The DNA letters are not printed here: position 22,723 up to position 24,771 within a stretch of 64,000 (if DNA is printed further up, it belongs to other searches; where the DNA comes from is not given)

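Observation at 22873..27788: Five-gene translationally coupled ino1 operon: synthase + two different phosphatases + glycosidase-like + kinase-like protein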

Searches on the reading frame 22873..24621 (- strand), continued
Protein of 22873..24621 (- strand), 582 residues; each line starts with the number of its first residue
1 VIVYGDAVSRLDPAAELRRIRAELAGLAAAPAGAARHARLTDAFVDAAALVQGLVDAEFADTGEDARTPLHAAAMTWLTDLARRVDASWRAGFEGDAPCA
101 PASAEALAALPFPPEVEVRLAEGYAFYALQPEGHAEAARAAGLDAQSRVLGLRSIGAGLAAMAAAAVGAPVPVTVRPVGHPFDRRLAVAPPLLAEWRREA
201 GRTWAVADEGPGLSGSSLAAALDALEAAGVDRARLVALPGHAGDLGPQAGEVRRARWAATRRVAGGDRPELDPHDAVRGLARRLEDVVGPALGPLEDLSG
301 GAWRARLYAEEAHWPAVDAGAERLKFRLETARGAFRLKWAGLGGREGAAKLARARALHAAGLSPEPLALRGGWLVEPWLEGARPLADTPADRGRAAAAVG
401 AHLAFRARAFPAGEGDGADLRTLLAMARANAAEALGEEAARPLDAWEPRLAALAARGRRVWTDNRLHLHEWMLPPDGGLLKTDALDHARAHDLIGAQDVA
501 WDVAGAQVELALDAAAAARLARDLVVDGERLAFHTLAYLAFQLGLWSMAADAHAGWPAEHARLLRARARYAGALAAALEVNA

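Call 77: find_encoding_contigs(protein=P0235, flank=8000, max_places=1)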
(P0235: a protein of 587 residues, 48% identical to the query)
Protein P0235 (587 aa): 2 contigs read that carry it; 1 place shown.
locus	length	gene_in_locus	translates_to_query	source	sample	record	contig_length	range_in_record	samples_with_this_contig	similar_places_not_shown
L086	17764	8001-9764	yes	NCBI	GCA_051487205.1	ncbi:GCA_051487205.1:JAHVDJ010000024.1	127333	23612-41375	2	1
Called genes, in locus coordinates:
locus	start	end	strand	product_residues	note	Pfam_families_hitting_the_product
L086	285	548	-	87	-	PF03693:ParD_antitoxin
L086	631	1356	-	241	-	PF13578:Methyltransf_24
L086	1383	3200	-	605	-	PF04230:PS_pyruv_trans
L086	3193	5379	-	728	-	PF04230:PS_pyruv_trans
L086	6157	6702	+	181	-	PF13628:DUF4142, PF03713:DUF305 (weak)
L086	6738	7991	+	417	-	PF01566:Nramp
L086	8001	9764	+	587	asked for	-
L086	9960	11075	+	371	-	PF01073:3Beta_HSD, PF01370:Epimerase, PF02719:Polysacc_synt_2, PF05368:NmrA (weak), PF13460:NAD_binding_10, PF16363:GDP_Man_Dehyd, PF01370:Epimerase, PF16363:GDP_Man_Dehyd, +2 more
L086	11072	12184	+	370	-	PF00106:adh_short (faint), PF01073:3Beta_HSD, PF01370:Epimerase, PF02719:Polysacc_synt_2 (weak), PF04321:RmlD_sub_bind, PF08659:KR (faint), PF16363:GDP_Man_Dehyd, PF07993:NAD_binding_4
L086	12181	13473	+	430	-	PF02310:B12-binding, PF04055:Radical_SAM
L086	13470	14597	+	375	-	PF13439:Glyco_transf_4, PF13692:Glyco_trans_1_4, PF13524:Glyco_trans_1_2 (faint), PF00534:Glycos_transf_1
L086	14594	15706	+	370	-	PF13439:Glyco_transf_4 (weak), PF13692:Glyco_trans_1_4 (weak), PF13524:Glyco_trans_1_2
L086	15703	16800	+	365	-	PF13524:Glyco_trans_1_2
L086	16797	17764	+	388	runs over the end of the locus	PF13524:Glyco_trans_1_2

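Call 78: find_encoding_contigs(protein=P0156, flank=8000, max_places=1)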
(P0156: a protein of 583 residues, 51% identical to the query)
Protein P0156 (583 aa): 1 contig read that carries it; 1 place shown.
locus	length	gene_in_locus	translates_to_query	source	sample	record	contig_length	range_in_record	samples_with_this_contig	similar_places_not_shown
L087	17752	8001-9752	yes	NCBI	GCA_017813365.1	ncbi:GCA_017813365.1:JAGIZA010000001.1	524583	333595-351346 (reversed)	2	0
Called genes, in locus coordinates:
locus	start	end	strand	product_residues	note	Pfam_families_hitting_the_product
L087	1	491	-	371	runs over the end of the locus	PF13524:Glyco_trans_1_2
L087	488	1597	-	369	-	PF13439:Glyco_transf_4, PF13579:Glyco_trans_4_4, PF00534:Glycos_transf_1, PF13692:Glyco_trans_1_4, PF13524:Glyco_trans_1_2 (weak)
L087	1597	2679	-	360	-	PF00106:adh_short (weak), PF01073:3Beta_HSD, PF01370:Epimerase, PF02719:Polysacc_synt_2, PF04321:RmlD_sub_bind, PF07993:NAD_binding_4, PF08659:KR (weak), PF16363:GDP_Man_Dehyd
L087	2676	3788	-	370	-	PF01073:3Beta_HSD, PF01370:Epimerase, PF02719:Polysacc_synt_2, PF05368:NmrA, PF13460:NAD_binding_10, PF16363:GDP_Man_Dehyd, PF01370:Epimerase, PF16363:GDP_Man_Dehyd, +3 more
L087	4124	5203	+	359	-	PF01658:Inos-1-P_synth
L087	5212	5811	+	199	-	PF00300:His_Phos_1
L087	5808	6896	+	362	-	PF13524:Glyco_trans_1_2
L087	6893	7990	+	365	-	PF13524:Glyco_trans_1_2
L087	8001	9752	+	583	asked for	-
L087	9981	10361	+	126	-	-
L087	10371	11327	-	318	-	PF03255:ACCA, PF01039:Carboxyl_trans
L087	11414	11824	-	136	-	PF09391:DUF2000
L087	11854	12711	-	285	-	PF02311:AraC_binding, PF12833:HTH_18, PF00165:HTH_AraC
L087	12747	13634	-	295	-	PF02899:Phage_int_SAM_1, PF00589:Phage_integrase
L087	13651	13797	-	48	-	-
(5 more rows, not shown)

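Call 83: search_protein_families(library=padloc, proteins=[window:22873-24621:-], max_evalue=0.01)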
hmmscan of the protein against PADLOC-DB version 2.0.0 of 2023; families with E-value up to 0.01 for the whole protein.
window:22873-24621:- (582 aa): 0 families
